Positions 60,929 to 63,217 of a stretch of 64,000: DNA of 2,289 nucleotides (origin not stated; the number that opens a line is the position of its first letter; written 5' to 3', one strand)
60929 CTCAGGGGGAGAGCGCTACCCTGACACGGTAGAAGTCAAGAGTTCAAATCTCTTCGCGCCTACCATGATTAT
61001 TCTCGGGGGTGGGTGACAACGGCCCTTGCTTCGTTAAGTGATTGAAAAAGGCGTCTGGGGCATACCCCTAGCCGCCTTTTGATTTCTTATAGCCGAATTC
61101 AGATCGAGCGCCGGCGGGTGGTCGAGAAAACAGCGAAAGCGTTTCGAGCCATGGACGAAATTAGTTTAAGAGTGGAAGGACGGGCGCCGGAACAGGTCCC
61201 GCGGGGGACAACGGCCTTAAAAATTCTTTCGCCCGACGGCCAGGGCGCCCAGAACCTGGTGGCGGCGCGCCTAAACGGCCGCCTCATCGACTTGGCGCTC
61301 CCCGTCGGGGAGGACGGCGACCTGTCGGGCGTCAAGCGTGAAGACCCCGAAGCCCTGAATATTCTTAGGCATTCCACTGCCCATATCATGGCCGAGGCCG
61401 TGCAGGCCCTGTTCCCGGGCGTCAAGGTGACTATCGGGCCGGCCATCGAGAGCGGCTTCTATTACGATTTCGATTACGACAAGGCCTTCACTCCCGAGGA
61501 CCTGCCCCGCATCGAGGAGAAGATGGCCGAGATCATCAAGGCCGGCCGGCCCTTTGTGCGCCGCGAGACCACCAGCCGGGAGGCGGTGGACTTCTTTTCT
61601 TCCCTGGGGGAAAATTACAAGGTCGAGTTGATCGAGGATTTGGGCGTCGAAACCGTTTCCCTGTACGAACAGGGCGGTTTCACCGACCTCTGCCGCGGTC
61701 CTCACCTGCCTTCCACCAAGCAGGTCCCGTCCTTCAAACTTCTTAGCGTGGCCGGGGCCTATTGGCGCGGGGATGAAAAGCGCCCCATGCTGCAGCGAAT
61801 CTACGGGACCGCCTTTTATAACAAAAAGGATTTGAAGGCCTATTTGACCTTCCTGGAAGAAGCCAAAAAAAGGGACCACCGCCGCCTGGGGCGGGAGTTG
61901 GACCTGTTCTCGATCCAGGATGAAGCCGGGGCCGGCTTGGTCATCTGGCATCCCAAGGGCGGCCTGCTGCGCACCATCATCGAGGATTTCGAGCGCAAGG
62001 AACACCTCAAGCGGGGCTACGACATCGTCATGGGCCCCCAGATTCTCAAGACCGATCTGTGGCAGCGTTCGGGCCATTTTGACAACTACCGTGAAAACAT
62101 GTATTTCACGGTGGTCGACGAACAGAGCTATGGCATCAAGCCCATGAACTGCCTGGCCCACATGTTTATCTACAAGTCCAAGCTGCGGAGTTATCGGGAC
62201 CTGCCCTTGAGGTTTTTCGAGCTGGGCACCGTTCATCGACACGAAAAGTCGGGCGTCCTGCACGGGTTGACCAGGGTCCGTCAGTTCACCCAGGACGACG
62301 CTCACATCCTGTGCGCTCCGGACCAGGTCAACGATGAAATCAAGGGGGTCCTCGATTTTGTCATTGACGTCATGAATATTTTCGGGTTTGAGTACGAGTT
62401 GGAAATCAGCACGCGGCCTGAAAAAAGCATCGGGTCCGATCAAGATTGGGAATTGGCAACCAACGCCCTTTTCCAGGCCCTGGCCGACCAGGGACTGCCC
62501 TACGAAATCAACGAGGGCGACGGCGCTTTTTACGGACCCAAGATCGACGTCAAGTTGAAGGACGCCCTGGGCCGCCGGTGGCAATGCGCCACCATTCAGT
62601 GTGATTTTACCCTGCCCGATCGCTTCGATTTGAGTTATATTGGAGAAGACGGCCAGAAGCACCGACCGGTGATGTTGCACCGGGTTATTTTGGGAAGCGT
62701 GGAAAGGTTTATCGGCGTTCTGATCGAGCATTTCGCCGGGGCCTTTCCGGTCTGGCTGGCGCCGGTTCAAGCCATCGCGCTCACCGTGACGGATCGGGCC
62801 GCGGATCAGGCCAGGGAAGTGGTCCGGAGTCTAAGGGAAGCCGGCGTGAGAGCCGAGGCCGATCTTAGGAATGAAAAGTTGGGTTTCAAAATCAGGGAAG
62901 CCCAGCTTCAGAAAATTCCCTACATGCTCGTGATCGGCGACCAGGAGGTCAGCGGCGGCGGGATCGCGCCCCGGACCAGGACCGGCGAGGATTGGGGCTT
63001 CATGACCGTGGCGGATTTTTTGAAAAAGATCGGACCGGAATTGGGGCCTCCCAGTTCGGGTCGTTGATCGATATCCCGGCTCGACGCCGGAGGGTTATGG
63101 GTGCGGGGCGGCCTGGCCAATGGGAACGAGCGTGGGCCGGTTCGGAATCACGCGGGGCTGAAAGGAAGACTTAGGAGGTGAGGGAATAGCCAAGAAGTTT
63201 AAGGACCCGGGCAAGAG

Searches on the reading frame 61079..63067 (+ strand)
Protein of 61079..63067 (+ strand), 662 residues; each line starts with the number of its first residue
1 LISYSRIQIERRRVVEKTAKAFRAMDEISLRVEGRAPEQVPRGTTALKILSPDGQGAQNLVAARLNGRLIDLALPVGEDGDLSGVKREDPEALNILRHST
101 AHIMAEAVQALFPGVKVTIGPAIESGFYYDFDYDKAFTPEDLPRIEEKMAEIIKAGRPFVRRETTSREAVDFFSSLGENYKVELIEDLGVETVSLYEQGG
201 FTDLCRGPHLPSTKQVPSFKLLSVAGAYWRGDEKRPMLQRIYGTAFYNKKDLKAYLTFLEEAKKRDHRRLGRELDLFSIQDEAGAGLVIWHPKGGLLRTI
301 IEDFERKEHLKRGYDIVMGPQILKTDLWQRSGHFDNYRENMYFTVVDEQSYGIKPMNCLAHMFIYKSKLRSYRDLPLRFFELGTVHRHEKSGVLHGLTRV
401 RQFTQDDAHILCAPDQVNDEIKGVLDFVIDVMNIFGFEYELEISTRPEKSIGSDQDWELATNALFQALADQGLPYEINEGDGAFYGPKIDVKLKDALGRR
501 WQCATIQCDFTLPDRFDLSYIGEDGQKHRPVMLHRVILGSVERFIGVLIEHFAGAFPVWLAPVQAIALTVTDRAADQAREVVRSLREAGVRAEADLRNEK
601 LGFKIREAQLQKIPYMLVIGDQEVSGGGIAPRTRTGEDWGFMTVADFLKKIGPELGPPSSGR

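Call 82: search_protein_families(library=pfam, proteins=[window:61079-63067:+], max_evalue=0.00001)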
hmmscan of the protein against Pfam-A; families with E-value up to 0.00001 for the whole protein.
window:61079-63067:+ (662 aa): 3 families
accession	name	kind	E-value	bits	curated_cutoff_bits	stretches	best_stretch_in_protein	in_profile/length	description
PF00587.30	tRNA-synt_2b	-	8.8e-46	156.6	29.3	1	343-552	1-179/179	tRNA synthetase class II core domain (G, H, P, S and T)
PF03129.25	HGTP_anticodon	-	3.5e-18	66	21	1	569-651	6-91/94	Anticodon binding domain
PF07973.19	tRNA_SAD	-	7.6e-16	58.3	24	1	193-242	1-44/44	Threonyl and Alanyl tRNA synthetase second additional domain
